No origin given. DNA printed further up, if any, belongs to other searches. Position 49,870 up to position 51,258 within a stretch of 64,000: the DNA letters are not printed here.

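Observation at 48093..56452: Sialic-acid-type (nonulosonate) neuA-neuC-neuB module next to two paralogous TagF/KpsS-like GT-B proteins flanking a Wzx flippase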

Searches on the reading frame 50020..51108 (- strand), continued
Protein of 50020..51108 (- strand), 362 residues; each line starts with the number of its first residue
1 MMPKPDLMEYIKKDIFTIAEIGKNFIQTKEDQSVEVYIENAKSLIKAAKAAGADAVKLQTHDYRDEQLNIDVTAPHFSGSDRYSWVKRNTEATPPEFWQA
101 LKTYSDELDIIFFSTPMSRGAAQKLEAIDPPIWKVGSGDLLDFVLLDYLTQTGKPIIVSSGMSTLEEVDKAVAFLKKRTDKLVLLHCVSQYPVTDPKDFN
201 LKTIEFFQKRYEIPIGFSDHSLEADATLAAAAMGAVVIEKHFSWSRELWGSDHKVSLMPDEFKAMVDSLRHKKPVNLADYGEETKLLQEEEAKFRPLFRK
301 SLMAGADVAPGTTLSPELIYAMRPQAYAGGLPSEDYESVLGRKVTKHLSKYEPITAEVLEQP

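Call 69: get_annotated_region(hit=H32, flank=500)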
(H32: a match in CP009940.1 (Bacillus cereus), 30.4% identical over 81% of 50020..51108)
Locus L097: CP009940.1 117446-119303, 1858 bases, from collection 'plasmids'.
description: Bacillus cereus strain 03BB87 plasmid pBCX01, complete sequence
organism: Bacillus cereus (NCBI taxid 1396)
taxonomy: Bacteria; Bacillota; Bacilli; Bacillales; Bacillaceae; Bacillus; Bacillus cereus
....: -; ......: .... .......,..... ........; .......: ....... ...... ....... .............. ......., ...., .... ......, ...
typing (MOB-suite, as given by PLSDB): non-mobilizable; replicon rep_cluster_164
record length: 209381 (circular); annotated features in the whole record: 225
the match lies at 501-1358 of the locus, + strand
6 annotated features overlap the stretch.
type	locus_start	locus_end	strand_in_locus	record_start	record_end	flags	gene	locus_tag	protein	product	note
predicted_resistance_gene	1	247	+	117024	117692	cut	bpsD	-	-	sugar transferase BpsD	predicted by amrfinderplus; class ; identity 100.0%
CDS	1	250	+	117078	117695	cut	-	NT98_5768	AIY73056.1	bacterial sugar transferase family protein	-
CDS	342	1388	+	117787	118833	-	-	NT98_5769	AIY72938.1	neuB family protein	-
predicted_resistance_gene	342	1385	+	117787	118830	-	bpsE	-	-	N-acetylneuraminate synthase family protein BpsE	predicted by amrfinderplus; class ; identity 100.0%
CDS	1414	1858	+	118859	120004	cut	neuC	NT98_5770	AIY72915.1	UDP-N-acetyl-D-glucosamine 2-epimerase, UDP-hydrolysing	-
predicted_resistance_gene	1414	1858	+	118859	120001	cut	bpsF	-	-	UDP-N-acetylglucosamine 2-epimerase BpsF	predicted by amrfinderplus; class ; identity 100.0%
